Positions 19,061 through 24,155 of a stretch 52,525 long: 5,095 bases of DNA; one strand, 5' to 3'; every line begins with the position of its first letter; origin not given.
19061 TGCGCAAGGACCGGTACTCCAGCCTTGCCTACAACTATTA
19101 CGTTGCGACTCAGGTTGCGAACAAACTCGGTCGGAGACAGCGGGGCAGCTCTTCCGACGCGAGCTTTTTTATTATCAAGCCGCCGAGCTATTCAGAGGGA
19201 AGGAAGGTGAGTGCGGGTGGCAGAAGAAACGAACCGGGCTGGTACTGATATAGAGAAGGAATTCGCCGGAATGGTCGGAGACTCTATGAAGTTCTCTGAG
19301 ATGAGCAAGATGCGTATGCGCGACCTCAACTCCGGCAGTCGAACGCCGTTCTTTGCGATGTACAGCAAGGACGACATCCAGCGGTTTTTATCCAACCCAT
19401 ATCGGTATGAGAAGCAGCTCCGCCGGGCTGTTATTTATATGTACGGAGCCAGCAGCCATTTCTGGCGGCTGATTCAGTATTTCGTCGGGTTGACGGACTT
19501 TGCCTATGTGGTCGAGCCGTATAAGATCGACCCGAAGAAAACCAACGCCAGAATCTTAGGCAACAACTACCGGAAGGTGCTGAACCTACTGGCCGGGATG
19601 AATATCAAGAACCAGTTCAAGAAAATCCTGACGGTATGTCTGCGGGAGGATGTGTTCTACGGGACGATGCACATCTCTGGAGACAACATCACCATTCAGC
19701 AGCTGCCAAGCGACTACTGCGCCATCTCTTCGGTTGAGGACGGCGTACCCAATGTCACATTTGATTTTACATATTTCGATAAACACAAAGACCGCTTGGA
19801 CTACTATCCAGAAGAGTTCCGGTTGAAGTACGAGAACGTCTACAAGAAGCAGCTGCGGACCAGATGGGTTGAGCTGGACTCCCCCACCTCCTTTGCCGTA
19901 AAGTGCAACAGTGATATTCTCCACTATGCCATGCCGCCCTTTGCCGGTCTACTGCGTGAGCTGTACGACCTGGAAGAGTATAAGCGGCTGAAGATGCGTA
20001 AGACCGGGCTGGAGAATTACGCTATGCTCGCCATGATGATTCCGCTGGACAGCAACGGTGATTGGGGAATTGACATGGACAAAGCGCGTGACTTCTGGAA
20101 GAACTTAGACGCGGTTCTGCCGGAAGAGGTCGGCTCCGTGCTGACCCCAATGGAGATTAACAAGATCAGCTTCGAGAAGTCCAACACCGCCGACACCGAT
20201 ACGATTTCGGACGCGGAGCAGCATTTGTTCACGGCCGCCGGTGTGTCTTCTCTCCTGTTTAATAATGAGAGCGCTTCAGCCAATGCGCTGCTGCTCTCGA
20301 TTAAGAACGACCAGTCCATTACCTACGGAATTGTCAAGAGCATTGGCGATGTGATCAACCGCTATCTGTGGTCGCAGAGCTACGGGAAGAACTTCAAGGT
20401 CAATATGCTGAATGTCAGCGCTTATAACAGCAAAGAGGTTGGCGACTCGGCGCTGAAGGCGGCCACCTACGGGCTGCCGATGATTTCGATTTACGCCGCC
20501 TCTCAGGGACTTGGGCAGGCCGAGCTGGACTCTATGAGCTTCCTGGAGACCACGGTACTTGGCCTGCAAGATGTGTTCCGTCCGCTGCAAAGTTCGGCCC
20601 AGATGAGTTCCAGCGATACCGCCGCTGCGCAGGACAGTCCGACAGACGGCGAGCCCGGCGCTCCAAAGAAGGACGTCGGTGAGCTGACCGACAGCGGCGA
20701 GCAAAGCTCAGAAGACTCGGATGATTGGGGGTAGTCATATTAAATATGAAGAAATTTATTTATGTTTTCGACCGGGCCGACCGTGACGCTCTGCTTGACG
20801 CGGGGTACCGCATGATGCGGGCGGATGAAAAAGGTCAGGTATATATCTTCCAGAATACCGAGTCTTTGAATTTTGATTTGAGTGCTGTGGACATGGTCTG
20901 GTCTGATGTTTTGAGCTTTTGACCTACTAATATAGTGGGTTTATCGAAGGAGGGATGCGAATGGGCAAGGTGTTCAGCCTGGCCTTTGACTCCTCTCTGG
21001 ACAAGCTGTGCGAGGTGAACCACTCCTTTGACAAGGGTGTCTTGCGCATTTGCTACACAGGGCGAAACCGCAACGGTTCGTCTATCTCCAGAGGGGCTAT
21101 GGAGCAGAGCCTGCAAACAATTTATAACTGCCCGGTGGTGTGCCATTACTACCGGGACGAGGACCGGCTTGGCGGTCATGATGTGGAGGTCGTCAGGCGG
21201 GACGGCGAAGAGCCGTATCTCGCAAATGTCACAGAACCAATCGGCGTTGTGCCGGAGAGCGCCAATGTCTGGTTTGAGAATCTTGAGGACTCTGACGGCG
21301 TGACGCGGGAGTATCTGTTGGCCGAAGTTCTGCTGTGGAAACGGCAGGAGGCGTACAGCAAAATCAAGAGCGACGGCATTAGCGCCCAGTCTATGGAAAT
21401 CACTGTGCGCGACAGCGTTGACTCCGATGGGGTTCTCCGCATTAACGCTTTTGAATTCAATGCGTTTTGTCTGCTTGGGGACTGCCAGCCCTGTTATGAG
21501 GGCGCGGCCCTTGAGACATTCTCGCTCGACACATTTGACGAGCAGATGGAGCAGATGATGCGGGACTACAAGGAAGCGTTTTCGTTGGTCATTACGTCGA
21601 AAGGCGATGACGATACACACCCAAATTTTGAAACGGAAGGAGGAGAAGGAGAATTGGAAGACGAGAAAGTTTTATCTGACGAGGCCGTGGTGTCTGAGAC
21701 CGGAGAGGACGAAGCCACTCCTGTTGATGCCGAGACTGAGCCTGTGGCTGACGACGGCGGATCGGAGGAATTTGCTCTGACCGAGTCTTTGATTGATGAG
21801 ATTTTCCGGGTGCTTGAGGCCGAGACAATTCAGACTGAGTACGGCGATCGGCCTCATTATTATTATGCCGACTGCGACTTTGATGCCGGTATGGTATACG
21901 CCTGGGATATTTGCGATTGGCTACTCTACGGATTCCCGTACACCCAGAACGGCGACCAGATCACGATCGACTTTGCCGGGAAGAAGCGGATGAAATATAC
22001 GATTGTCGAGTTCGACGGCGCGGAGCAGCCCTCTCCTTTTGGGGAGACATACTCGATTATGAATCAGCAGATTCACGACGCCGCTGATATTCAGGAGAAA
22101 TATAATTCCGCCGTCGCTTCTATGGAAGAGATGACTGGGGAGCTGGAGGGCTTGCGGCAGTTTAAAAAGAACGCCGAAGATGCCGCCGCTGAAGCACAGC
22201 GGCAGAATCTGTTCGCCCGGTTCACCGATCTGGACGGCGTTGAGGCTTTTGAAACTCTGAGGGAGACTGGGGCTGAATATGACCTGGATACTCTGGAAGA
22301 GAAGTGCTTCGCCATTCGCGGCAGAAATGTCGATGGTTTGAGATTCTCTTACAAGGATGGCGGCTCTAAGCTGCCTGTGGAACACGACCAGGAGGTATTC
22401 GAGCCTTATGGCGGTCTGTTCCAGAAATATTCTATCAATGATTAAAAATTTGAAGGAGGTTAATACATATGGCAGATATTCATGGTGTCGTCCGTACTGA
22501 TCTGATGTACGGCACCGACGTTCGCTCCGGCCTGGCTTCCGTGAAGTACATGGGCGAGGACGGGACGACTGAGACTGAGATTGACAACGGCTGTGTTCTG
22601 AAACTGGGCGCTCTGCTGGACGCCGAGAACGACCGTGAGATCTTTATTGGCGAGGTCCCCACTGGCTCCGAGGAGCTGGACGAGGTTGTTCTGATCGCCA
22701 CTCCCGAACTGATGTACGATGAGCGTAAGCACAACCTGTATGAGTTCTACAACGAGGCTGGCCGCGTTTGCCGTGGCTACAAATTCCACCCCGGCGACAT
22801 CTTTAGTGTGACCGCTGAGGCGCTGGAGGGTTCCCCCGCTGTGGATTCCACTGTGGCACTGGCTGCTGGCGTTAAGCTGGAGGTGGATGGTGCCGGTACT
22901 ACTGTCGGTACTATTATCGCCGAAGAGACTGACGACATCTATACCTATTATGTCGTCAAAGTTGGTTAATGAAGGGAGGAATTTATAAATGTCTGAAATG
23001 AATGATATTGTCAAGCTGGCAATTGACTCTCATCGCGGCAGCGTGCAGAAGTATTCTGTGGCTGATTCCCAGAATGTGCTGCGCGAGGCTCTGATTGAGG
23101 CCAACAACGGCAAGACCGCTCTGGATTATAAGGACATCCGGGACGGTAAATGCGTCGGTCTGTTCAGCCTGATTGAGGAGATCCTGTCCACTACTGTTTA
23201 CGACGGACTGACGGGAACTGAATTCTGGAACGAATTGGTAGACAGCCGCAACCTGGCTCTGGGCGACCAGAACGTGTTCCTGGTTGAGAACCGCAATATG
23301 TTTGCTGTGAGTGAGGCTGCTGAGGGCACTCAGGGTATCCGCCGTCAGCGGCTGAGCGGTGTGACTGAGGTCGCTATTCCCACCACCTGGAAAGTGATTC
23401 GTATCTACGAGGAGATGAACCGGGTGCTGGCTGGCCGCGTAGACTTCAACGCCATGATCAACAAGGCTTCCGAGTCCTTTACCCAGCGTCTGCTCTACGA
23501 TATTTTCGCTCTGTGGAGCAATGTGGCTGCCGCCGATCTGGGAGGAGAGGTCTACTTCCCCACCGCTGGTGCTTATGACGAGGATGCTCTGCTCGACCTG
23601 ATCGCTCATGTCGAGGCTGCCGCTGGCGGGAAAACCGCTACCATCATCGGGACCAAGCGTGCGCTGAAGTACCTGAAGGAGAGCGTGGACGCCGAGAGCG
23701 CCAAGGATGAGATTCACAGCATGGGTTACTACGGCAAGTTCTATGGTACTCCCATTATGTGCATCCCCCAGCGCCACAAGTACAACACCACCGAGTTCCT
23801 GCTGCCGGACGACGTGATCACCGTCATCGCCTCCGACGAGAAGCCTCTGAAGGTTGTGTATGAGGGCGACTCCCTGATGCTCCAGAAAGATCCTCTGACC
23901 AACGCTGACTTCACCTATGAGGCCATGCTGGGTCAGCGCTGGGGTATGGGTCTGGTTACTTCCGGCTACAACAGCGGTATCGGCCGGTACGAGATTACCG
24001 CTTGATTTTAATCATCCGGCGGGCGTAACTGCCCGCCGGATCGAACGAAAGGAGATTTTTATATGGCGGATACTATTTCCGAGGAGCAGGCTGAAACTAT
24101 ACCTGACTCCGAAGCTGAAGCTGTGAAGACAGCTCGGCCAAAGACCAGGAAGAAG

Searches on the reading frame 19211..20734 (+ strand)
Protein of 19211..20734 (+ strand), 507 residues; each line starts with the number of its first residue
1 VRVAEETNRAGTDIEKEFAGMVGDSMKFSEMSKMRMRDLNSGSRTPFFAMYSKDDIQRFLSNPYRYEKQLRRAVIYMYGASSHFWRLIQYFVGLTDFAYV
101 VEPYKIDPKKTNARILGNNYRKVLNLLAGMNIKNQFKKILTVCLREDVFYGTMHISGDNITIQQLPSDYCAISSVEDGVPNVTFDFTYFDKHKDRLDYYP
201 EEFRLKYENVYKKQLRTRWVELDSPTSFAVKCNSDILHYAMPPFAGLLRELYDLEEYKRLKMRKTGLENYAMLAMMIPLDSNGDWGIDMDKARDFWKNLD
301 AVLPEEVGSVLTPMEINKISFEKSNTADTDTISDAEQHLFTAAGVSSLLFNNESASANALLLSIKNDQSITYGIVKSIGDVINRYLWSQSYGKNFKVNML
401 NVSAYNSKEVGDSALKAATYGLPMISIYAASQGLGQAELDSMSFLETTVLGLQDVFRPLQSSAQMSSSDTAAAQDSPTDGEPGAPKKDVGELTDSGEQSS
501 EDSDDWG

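Call 47: search_protein_families(library=phrogs, proteins=[window:19211-20734:+], max_evalue=0.00001)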
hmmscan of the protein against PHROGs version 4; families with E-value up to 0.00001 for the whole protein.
window:19211-20734:+ (507 aa): 1 family
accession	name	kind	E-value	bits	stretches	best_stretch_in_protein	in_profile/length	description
phrog_2739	-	head and packaging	6.1e-98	329.6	1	37-504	35-497/501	portal protein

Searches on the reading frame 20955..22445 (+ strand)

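Call 47: search_protein_families(library=phrogs, proteins=[window:20955-22445:+], max_evalue=0.00001)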
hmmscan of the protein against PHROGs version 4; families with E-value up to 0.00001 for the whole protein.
window:20955-22445:+ (496 aa): 1 family
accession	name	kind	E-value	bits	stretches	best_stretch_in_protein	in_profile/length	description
phrog_3313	-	unknown function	3.8e-62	211.9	1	4-459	4-436/480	-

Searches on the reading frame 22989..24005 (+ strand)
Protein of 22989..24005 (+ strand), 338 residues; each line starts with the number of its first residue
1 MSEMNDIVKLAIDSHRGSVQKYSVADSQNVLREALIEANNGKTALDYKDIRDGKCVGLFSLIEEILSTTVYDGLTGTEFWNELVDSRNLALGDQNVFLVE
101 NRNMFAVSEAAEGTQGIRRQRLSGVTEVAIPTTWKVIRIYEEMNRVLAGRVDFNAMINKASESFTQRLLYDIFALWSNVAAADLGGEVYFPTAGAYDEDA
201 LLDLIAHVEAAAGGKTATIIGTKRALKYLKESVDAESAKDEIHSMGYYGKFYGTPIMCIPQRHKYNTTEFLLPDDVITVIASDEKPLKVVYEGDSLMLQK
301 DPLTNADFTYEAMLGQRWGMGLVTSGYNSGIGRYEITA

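Call 47: search_protein_families(library=phrogs, proteins=[window:22989-24005:+], max_evalue=0.00001)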
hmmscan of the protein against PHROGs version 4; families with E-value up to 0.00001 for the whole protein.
window:22989-24005:+ (338 aa): 3 families
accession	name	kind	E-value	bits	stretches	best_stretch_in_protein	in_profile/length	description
phrog_4088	-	unknown function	3.7e-74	251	1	2-334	2-329/332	-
phrog_22779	-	unknown function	4.2e-20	73.2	1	139-295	8-164/205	-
phrog_27131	-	unknown function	5.5e-11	43.8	1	5-121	6-119/119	-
